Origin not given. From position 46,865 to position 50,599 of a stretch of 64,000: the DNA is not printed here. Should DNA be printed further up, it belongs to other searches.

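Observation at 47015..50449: Monocistronic 1144-aa RecB-like nuclease + RNase-H-like + SF1B helicase fusion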

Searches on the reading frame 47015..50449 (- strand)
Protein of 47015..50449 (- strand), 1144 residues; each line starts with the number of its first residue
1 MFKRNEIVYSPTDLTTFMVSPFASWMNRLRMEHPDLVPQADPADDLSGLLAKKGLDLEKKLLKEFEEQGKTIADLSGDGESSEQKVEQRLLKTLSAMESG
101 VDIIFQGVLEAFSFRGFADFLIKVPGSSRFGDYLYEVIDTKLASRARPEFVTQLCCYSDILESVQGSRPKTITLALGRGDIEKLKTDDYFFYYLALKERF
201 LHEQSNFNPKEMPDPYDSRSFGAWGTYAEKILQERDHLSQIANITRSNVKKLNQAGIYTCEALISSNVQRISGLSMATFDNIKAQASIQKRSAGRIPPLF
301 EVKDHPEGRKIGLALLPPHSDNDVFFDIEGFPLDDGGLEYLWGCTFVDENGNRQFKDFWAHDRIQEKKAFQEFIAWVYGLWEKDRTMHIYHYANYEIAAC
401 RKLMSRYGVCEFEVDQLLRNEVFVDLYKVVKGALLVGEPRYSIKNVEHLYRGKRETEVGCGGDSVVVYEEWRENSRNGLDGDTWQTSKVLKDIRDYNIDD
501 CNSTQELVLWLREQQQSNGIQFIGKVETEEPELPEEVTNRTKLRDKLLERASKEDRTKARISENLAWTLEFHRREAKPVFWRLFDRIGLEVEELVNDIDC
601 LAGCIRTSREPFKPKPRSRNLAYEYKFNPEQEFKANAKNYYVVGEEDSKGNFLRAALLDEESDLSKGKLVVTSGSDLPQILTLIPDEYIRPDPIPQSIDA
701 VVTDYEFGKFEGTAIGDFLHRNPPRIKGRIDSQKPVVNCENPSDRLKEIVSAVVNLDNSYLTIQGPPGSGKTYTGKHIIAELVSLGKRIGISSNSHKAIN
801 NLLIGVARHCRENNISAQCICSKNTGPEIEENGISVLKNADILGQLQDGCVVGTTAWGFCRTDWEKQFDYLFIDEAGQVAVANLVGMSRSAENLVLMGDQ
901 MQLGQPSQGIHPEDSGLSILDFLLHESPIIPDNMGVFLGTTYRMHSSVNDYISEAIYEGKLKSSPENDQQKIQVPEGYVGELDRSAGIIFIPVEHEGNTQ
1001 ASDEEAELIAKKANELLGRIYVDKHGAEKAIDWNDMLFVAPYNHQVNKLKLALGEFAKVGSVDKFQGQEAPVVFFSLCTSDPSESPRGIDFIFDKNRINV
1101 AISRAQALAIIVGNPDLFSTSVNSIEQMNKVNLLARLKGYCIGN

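Call 3: search_protein_families(library=pfam, proteins=[window:47015-50449:-], max_evalue=0.1)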
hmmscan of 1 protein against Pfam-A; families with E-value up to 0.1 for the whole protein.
window:47015-50449:- (1144 aa): 12 families
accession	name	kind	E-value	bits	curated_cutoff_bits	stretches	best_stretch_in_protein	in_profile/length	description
PF13087.12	AAA_12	-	3.1e-27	95.9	27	1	934-1115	16-194/195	AAA domain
PF13482.12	RNase_H_2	-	3.2e-23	82.9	22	1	324-511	1-164/165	RNase_H superfamily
PF13086.12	AAA_11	-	1.2e-13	51.9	27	2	851-903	195-250/257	AAA domain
PF13604.12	AAA_30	-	6.2e-09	36.3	27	1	748-909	8-134/191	AAA domain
PF13245.12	AAA_19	-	4.5e-08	33.8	25.1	1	753-903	5-129/134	AAA domain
PF01443.25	Viral_helicase1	-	5e-06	26.9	21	1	866-907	58-101/228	Viral superfamily 1 RNA helicase core domain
PF20720.3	nSTAND3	-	0.0013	18.9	27.2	1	757-797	16-55/155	Novel STAND NTPase 3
PF13538.12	UvrD_C_2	-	0.0022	18.3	27.4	1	1059-1112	4-52/52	UvrD-like helicase C-terminal domain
PF24883.2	NPHP3_N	-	0.015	15.9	24.8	1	757-787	21-51/164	Nephrocystin 3, N-terminal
PF09848.15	SLFN-g3_helicase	-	0.035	13.8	24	1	760-876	3-88/354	Schlafen group 3, DNA/RNA helicase domain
PF04851.21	ResIII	-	0.076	13.4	22.5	0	748-785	14-50/164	Type III restriction enzyme, res subunit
PF05127.21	NAT10_TcmA_helicase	-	0.081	13.2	22.7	0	763-896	2-118/176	RNA cytidine acetyltransferase NAT10/TcmA, helicase domain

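Call 4: search_protein_families(library=ncbifam, proteins=[window:47015-50449:-], max_evalue=0.1)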
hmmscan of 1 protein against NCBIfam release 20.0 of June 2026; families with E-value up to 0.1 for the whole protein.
window:47015-50449:- (1144 aa): 8 families
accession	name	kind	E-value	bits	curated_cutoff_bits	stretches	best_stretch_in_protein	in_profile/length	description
TIGR03491.1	TIGR03491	subfamily_domain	3.6e-68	230.6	97.45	1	79-511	52-462/462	TM0106 family RecB-like putative nuclease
TIGR00376.1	TIGR00376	hypoth_equivalog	2.6e-31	108.8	348.9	2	862-1119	358-615/639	IGHMBP2 family helicase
NF040671.1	PLuB_AAA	exception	3.7e-18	64.4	999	2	867-1114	962-1231/1256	PLuB system helicase-like protein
TIGR01448.2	helicase_RecD2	equivalog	5.7e-06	24.7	500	1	1059-1136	642-711/713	SF1B family DNA helicase RecD2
NF058533.1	antiphage_ProA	equivalog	1.7e-05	22.4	1500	1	866-903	1302-1339/1903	anti-phage protein ProA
TIGR01447.1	recD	equivalog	0.0036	15.9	310.15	1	744-905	154-303/597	exodeoxyribonuclease V subunit alpha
NF042953.1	Hhe_antiphage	equivalog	0.007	13.7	2000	0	756-789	339-372/1797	DUF4011 domain-containing anti-phage protein Hhe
TIGR02238.1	recomb_DMC1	equivalog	0.085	12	447.7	0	243-287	8-55/314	meiotic recombinase Dmc1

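Call 5: search_protein_families(library=padloc, proteins=[window:47015-50449:-], max_evalue=0.1)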
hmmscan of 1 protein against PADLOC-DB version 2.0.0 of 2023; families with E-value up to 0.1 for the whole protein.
window:47015-50449:- (1144 aa): 8 families
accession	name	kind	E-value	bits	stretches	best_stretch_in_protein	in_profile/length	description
PDLC03920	MkoA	-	5.2e-44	148.8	2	852-1130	773-1092/1112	-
PDLC03921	MkoA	-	6e-32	108.4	2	855-1131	1281-1582/1607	-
PDLC03924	MkoC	-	3.5e-22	76.4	2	933-1124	768-953/1136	-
PDLC02895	DpdJ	-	4.1e-10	35.2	1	763-1142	66-481/2112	DpdJ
PDLC05009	PDC-S37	-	4.7e-07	26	2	761-789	311-339/1550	-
PDLC04140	mad8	-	0.00029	18.5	1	757-789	26-60/314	mads_8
PDLC05035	PDC-S53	-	0.0067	12.5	0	861-903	571-615/900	-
PDLC05064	PDC-S68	-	0.0099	11.6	1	757-903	699-821/1273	-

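Call 9: search_solved_structures(query=window:47015-50449:-, max_evalue=0.01)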
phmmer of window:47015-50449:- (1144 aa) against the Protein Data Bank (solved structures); distinct sequences matched with E-value up to 0.01: 26.
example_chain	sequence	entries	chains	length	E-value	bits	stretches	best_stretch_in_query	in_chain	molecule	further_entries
4b3g_A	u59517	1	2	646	2.5e-14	55.3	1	853-1111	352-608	DNA-BINDING PROTEIN SMUBP-2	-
4b3f_X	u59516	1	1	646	2.5e-14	55.3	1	853-1111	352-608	DNA-BINDING PROTEIN SMUBP-2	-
2xzo_A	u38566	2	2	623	6.4e-14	53.9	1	865-1119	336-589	REGULATOR OF NONSENSE TRANSCRIPTS 1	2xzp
2gjk_A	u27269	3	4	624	6.5e-14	53.9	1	865-1119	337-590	Regulator of nonsense transcripts 1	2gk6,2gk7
6ej5_A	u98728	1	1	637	6.9e-14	53.8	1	865-1119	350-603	Regulator of nonsense transcripts 1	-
2wjv_A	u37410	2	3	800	1.5e-13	52.7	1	865-1119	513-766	REGULATOR OF NONSENSE TRANSCRIPTS 1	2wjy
9qwn_A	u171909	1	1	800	1.5e-13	52.7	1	865-1119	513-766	Isoform 2 of Regulator of nonsense transcripts 1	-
8rd3_A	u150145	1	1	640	2.6e-12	48.6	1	852-1118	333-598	ATP-dependent helicase NAM7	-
5eaw_A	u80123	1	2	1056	2.8e-12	48.5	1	754-965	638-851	DNA replication ATP-dependent helicase/nuclease DNA2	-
5eax_A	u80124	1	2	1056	2.9e-12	48.5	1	754-965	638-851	DNA replication ATP-dependent helicase/nuclease DNA2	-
5ean_A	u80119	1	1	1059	2.9e-12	48.5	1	754-965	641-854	DNA replication ATP-dependent helicase/nuclease DNA2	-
2xzl_A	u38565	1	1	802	6e-12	47.4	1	843-1118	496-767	ATP-DEPENDENT HELICASE NAM7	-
9qdq_A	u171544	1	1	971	1.1e-11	46.5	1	851-1118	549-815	ATP-dependent helicase NAM7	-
5mzn_A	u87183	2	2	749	1.2e-10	43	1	867-1114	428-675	Helicase SEN1,Helicase SEN1 | Helicase SEN1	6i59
8ram_O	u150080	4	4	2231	2.4e-09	38.8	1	867-1114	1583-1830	Helicase SEN1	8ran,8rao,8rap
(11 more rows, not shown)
